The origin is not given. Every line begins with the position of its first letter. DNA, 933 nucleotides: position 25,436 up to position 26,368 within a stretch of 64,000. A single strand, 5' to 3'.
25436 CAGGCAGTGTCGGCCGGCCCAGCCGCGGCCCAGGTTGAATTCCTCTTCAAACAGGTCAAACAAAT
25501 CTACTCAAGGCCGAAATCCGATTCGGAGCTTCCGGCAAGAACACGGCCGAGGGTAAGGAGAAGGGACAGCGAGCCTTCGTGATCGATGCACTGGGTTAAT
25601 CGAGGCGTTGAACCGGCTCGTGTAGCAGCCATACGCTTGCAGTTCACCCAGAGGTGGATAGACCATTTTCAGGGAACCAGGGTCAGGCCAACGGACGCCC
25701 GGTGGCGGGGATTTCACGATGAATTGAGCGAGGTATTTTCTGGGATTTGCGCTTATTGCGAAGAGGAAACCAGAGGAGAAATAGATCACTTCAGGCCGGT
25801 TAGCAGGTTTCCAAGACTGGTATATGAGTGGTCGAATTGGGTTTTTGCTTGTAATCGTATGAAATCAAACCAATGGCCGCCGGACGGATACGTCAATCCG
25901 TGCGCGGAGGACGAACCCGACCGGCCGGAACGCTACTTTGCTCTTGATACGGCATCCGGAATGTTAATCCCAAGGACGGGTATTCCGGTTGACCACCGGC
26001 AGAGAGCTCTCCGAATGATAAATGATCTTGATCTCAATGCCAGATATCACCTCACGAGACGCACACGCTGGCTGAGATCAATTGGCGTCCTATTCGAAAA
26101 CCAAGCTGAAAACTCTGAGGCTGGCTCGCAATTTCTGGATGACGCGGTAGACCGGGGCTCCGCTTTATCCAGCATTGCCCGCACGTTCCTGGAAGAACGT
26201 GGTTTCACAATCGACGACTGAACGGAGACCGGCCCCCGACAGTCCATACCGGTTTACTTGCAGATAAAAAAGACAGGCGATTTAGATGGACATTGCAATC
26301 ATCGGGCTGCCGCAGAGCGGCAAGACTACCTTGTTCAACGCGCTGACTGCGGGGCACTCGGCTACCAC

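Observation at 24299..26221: Low-GC two-gene ATPase + HNH-like module resembling Septu (PtuA/PtuB) inserted between housekeeping genes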

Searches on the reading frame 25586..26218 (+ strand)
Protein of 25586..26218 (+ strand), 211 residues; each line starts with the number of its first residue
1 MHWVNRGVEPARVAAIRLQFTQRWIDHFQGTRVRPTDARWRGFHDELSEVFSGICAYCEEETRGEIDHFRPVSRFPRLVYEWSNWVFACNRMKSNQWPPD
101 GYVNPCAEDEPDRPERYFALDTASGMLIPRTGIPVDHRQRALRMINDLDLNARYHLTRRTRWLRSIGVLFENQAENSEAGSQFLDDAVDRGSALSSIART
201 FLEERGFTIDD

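Call 3: search_protein_families(library=pfam, proteins=[window:25586-26218:+], max_evalue=1)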
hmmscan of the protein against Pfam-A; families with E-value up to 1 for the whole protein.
window:25586-26218:+ (211 aa): 1 family
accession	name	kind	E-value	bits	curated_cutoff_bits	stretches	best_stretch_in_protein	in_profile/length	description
PF01844.29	HNH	-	0.0013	19.3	21.4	1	55-90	1-38/47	HNH endonuclease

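Call 4: search_protein_families(library=padloc, proteins=[window:25586-26218:+], max_evalue=1)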
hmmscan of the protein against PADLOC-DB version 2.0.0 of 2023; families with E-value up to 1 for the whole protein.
window:25586-26218:+ (211 aa): 66 families (the best 25 are shown)
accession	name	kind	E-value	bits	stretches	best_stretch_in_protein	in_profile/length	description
PDLC00348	PtuB1|PtuB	-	4.8e-22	76.5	1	19-165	19-165/198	Unknown function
PDLC00351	PtuB1|PtuB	-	2.4e-16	58.4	1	41-164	45-173/195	Unknown function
PDLC02924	HNH_I-A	-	2.8e-16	58.1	1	1-187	1-179/198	-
PDLC00337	PtuB1|PtuB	-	3.7e-16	57.7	1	3-187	3-193/216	Unknown function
PDLC00324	PtuB1|PtuB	-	5.5e-16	56.9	1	41-190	31-189/209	Unknown function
PDLC00358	PtuB1|PtuB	-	8.6e-14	49.7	1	43-164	36-164/215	Unknown function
PDLC00340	PtuB1|PtuB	-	1.2e-12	46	1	49-96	61-113/268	Unknown function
PDLC00332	PtuB1|PtuB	-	1.2e-11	42.9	1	43-167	38-168/212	Unknown function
PDLC00317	PtuB1|PtuB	-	1.3e-10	39.6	1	53-109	60-125/244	Unknown function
PDLC00326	PtuB1|PtuB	-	8.2e-10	36.9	1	43-175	37-175/197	Unknown function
PDLC00292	PtuA1|PtuA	-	1.1e-09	35.3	1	29-177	35-208/726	AAA ATPase domain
PDLC00288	PtuA1|PtuA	-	1.6e-09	35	1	43-202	55-239/733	AAA ATPase domain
PDLC00346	PtuB1|PtuB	-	2.2e-09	35.6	1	1-173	1-172/214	Unknown function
PDLC00342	PtuB1|PtuB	-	3.2e-09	34.6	1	44-123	39-123/247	Unknown function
PDLC00330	PtuB1|PtuB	-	4.2e-09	34.6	1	33-91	34-104/271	Unknown function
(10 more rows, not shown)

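Call 5: search_protein_families(library=ncbifam, proteins=[window:25586-26218:+], max_evalue=1)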
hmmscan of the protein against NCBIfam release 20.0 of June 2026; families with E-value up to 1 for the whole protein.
window:25586-26218:+ (211 aa): 2 families
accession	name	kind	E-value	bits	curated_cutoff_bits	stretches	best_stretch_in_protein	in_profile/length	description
TIGR02646.1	TIGR02646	subfamily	1.7e-12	47.6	52.15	1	41-158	13-142/144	retron system putative HNH endonuclease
NF041761.1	PtuB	equivalog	1.7e-11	44.4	150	1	1-177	1-188/218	retron Ec78 anti-phage system effector HNH endonuclease PtuB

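Call 8: search_solved_structures(query=window:25586-26218:+, max_evalue=1, show_alignments=3)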
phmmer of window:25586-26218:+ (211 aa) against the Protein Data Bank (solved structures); distinct sequences matched with E-value up to 1: 7.
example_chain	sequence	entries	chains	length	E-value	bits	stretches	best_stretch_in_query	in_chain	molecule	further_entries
9l7p_H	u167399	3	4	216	4.5e-09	39.5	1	46-156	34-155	TIGR02646 family protein | Retron I-A effector PtuB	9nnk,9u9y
9nnb_J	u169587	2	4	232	5.5e-09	39.2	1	46-156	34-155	Retron I-A effector PtuB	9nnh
9kjx_F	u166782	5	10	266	7.6e-09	38.8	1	46-156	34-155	TIGR02646 family protein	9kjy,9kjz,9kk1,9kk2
9vh1_F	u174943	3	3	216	1.1e-08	38.2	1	46-156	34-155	Retron Ec78 putative HNH endonuclease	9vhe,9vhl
22bv_F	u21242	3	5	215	5.1e-07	32.8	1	46-148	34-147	TIGR02646 family protein | PtuB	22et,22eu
22bu_F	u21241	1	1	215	1.2e-05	28.2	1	46-148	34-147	TIGR02646 family protein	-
9n69_F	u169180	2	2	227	0.8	12.5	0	45-92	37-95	TIGR02646 family protein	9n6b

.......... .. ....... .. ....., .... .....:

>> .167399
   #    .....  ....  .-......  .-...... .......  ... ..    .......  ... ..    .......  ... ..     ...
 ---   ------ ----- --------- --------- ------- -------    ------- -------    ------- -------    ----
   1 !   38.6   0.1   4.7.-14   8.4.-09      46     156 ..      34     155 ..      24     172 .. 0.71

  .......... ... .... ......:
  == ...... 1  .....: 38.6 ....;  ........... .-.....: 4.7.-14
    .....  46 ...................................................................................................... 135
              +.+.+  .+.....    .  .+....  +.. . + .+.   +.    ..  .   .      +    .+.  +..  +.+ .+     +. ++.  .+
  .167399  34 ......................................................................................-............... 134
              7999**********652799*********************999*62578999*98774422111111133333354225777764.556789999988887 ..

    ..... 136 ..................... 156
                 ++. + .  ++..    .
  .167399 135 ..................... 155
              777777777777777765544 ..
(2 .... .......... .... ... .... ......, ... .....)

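Call 9: find_homologous_proteins(query=window:25586-26218:+, max_evalue=0.001)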
Query window:25586-26218:+ (211 aa): 47 proteins with E <= 0.001 among 272 candidates.
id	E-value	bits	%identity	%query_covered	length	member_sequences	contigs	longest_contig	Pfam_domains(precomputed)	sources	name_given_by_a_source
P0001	6.7e-143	492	99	100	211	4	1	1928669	-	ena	-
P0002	1.0e-77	279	58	100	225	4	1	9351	PF01844.30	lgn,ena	-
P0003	1.9e-70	255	54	100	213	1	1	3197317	PF01844.30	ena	-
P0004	6.9e-70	253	52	100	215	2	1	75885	PF01844.30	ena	-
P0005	2.2e-68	248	52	100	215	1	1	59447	PF01844.30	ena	-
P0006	2.7e-68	248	53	100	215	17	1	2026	PF01844.30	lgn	-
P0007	8.2e-68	246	50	100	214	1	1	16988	PF01844.30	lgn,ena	-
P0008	1.1e-67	246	51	100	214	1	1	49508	PF01844.30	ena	-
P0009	1.5e-65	239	52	100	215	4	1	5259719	PF01844.30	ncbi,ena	-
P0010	2.9e-64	235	50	100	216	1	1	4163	PF01844.30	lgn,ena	-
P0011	5.9e-64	234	88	57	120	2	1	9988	-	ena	-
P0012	1.0e-63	233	56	90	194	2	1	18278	PF01844.30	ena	-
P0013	1.1e-63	233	50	99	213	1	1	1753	PF01844.30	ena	-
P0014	3.9e-63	231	50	98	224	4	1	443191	PF01844.30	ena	-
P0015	4.4e-63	231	47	100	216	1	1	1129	PF01844.30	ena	-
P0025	7.6e-57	210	48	99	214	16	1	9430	PF01844.30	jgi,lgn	jgi:uncharacterized protein (TIGR02646 family)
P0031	1.8e-54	203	44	99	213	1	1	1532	PF01844.30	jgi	jgi:uncharacterized protein (TIGR02646 family)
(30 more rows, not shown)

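Call 14: find_encoding_contigs(protein=P0011, flank=8000, max_places=4)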
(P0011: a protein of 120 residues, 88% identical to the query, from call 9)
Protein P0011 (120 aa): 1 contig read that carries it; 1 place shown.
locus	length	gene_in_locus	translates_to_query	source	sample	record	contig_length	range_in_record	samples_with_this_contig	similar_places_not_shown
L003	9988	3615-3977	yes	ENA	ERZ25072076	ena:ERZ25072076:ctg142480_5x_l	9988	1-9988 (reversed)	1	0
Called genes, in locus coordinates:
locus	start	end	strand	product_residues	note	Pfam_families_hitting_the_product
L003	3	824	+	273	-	?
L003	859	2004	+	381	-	PF04015:DUF362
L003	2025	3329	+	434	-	PF02463:SMC_N (faint), PF13175:AAA_15, PF13476:AAA_23 (weak), PF13304:AAA_21, PF13175:AAA_15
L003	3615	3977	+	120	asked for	-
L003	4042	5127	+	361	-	PF01926:MMR_HSR1 (faint), PF06071:YchF-GTPase_C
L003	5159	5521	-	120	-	PF00903:Glyoxalase, PF12681:Glyoxalase_2, PF18029:Glyoxalase_6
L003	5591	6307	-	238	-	PF00454:PI3_PI4_kinase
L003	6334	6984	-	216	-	PF11290:DUF3090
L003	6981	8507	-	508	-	PF13541:ChlI, PF00158:Sigma54_activat (faint), PF00493:MCM (faint), PF01078:Mg_chelatase, PF07728:AAA_5 (weak), PF13335:Mg_chelatase_C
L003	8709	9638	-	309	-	PF23023:Anti-Pycsar_Apyc1, PF00753:Lactamase_B, PF12706:Lactamase_B_2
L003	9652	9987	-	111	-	?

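Call 32: find_encoding_contigs(protein=P0001, flank=10000, max_places=4)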
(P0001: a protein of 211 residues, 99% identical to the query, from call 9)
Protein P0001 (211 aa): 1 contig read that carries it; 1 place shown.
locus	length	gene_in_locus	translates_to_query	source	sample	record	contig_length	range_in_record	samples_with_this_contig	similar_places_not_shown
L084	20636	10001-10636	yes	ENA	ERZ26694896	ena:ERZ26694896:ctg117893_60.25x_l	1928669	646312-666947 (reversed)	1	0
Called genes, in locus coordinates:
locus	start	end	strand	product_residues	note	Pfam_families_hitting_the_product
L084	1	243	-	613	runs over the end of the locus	PF04760:IF2_N, PF00025:Arf (faint), PF00009:GTP_EFTU, PF00071:Ras (faint), PF01926:MMR_HSR1, PF22042:EF-G_D2, PF11987:IF-2, PF03144:GTP_EFTU_D2 (weak)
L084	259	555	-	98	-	PF04296:YlxR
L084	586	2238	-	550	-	PF08529:NusA_N, PF13184:KH_NusA_1st, PF26594:KH_NusA_2nd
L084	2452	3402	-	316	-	PF00291:PALP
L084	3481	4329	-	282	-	PF00899:ThiF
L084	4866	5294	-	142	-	PF02082:Rrf2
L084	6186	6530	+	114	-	-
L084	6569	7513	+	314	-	PF01040:UbiA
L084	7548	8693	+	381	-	PF04015:DUF362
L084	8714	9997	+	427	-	PF02463:SMC_N (faint), PF13175:AAA_15 (weak), PF13476:AAA_23 (weak), PF13175:AAA_15, PF13304:AAA_21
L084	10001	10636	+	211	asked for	-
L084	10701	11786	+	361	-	PF01926:MMR_HSR1 (weak), PF06071:YchF-GTPase_C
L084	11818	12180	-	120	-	PF00903:Glyoxalase, PF12681:Glyoxalase_2 (weak), PF18029:Glyoxalase_6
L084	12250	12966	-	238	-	PF00454:PI3_PI4_kinase (weak)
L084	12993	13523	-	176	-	PF11290:DUF3090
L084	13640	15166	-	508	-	PF13541:ChlI, PF00158:Sigma54_activat (faint), PF00493:MCM (faint), PF01078:Mg_chelatase, PF07728:AAA_5 (weak), PF13335:Mg_chelatase_C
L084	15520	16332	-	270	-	PF23023:Anti-Pycsar_Apyc1, PF00753:Lactamase_B (weak), PF12706:Lactamase_B_2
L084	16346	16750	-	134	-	PF01850:PIN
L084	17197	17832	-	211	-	-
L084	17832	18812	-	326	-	PF02581:TMP-TENI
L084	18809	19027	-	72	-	-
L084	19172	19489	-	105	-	PF09723:Zn_ribbon_8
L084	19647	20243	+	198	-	PF05685:Uma2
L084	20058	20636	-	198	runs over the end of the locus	-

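Call 38: search_protein_families(library=ncbifam, proteins=[window:25586-26218:+], max_evalue=0.01)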
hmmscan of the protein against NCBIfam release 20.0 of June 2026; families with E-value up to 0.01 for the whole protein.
window:25586-26218:+ (211 aa): 2 families
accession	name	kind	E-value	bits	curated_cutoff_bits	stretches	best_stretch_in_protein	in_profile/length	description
TIGR02646.1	TIGR02646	subfamily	1.7e-12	47.6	52.15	1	41-158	13-142/144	retron system putative HNH endonuclease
NF041761.1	PtuB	equivalog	1.7e-11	44.4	150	1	1-177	1-188/218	retron Ec78 anti-phage system effector HNH endonuclease PtuB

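Call 39: search_protein_families(library=pfam, proteins=[window:25586-26218:+], max_evalue=0.1)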
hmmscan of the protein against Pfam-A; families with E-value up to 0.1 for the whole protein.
window:25586-26218:+ (211 aa): 1 family
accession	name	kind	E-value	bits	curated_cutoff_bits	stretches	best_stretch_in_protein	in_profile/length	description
PF01844.29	HNH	-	0.0013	19.3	21.4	1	55-90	1-38/47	HNH endonuclease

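Call 47: predict_structure(alignment_id=A1)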
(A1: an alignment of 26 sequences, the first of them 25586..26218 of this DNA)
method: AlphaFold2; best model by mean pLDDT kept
length: 211 residues; sequences in the alignment: 26
mean_pLDDT: 65.5   pTM: 0.56
mean pLDDT of the five models: 65.5, 64.7, 63.9, 61.7, 57.3
residues with pLDDT >= 90: 8; 70-90: 94; 50-70: 61; < 50: 48
segments of 3 or more residues with pLDDT < 50: 1-8, 51-89
pLDDT, mean of each block of 10 residues (from residue 1): 35 64 60 65 60 36 39 30 41 54 72 82 87 90 77 79 87 76 83 76 84 59
secondary structure, 60 per line:
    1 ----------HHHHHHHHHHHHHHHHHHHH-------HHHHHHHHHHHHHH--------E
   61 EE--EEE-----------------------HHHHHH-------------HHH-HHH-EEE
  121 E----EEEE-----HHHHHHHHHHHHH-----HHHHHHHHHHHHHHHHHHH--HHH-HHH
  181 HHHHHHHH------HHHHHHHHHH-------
elements in order: H11-30 H38-51 E60-62 E65-67 H91-96 E118-121 E126-129 H135-147 H153-171 H178-188 H195-204

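Call 53: fold_search(model_id=the predicted structure, library=pdb)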
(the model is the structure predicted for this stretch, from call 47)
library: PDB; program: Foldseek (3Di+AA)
matches with E <= 10: 15; with E <= 0.001: 0
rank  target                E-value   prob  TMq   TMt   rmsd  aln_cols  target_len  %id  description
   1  9u9y_H                2.6e-03  1.00  0.36  0.37  10.8       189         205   22  Cryo-EM structure of retron Ec78 effector complex (released 2025-12-10)
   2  9nnb_J                5.7e-03  0.99  0.36  0.36   9.9       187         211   21  Cryo-EM structure of the Retron Ec78 complex, PtuA:PtuB:RT (4:2:1) (released 2025-10-08)
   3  8eea_G                7.5e-03  0.99  0.42  0.38  12.9       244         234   17  Structure of E.coli Septu (PtuAB) complex (released 2023-12-27)
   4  9nnh_K                9.4e-03  0.97  0.35  0.35  10.3       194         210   21  Cryo-EM structure of the Retron Ec78 complex, PtuA:PtuB:RT (4:2:2) (released 2025-10-08)
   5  9e8z_B                1.2e-02  0.96  0.37  0.32  11.9       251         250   12  4-component structure of retron Ec83 (released 2025-07-02)
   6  9vhl_F                1.5e-02  0.97  0.36  0.37  11.8       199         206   22  cryoEM structure of retron-Eco7 complex (form II) (released 2026-01-07)
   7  9l7p_H                1.7e-02  0.93  0.35  0.34  10.6       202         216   21  Cryo-EM structure of retron Ec78 system complex (released 2025-12-10)
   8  9e90_B                7.2e-02  0.82  0.40  0.33  12.9       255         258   12  Ec83 Retron PtuA/PtuB (2-1) complex bound to ATP (released 2025-07-02)
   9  9vh1_F                8.5e-02  0.69  0.31  0.31  10.4       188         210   25  cryoEM structure of ptuA-ptuB complex in Retron-Eco7 anti-phage system (released 2025-12-03)
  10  9o4a_C                1.1e-01  0.90  0.40  0.46   8.9       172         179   14  Ec83 Retron PtuAB mutant complex (released 2025-07-02)
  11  4hzk_A                3.3e+00  0.04  0.14  0.04  14.2       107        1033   10  Crystal structure of free CRM1 (crystal form 2) (released 2013-01-23)
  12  9oga                  3.9e+00  0.05  0.15  0.05  13.4       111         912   14  Cryo-EM structure of human full-length XPO1 conjugated with selinexor (released 2025-11-26)
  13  4bsm                  4.6e+00  0.02  0.13  0.04  14.0       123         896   15  Crystal structure of the Nuclear Export Receptor CRM1 (exportin-1) lacking the C-terminal helical extension at 4.5A (released 2013-07-31)
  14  9og9                  5.5e+00  0.03  0.15  0.05  13.7       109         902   16  Cryo-EM structure of human full-length XPO1 (unliganded) (released 2025-11-26)
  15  4bsn                  9.6e+00  0.01  0.12  0.05  10.3        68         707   18  Crystal structure of the Nuclear Export Receptor CRM1 (exportin-1) lacking the C-terminal helical extension at 4.1A (released 2013-07-31)
